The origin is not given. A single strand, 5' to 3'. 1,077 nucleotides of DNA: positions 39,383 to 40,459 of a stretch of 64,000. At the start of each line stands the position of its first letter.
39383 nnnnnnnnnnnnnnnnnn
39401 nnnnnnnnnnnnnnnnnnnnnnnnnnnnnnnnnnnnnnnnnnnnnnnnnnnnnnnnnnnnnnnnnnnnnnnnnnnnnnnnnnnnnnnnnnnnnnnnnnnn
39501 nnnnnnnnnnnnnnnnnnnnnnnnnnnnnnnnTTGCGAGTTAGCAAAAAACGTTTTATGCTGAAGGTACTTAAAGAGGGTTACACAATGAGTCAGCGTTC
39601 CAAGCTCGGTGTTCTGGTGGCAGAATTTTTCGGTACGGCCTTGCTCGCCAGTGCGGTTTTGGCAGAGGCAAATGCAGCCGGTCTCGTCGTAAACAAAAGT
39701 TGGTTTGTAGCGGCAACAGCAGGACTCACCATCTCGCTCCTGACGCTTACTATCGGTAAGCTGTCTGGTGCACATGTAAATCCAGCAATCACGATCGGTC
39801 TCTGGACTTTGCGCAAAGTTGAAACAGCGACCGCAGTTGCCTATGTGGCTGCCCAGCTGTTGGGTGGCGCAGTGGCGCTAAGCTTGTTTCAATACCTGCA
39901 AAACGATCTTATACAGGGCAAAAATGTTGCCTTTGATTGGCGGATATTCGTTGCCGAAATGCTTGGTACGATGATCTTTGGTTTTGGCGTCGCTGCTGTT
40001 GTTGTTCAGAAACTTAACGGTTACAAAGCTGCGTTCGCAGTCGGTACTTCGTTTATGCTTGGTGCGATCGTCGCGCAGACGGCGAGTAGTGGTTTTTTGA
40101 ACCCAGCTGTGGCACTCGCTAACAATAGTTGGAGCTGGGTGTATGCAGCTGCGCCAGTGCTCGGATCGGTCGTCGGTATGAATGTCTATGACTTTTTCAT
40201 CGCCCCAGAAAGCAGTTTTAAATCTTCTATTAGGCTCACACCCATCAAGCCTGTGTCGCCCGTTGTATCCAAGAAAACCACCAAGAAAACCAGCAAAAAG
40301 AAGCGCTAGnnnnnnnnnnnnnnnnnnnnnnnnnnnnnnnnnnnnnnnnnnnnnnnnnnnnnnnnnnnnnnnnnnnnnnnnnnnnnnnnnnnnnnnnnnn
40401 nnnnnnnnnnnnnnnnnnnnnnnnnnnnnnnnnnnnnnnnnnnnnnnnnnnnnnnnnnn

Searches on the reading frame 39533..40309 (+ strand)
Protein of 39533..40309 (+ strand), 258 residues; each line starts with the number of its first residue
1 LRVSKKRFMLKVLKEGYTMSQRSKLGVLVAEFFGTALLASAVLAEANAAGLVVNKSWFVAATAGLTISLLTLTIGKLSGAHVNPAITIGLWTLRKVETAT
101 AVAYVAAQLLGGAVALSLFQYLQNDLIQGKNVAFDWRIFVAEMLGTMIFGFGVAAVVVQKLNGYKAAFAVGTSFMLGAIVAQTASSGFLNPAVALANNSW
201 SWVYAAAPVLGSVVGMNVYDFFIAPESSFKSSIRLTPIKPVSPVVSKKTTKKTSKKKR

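Call 76: search_protein_families(library=pfam, proteins=[window:39533-40309:+], max_evalue=0.01)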
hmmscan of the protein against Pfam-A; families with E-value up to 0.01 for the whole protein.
window:39533-40309:+ (258 aa): 1 family
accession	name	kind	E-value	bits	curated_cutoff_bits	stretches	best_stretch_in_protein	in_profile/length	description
PF00230.25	MIP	-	6.6e-24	85.4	25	1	22-219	5-222/222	Major intrinsic protein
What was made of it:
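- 39533..40309 (+): MIP/aquaporin gene, convergent with the helicase gene. It is the conserved downstream neighbour in relatives. Pfam MIP 7e-24 (call 76).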
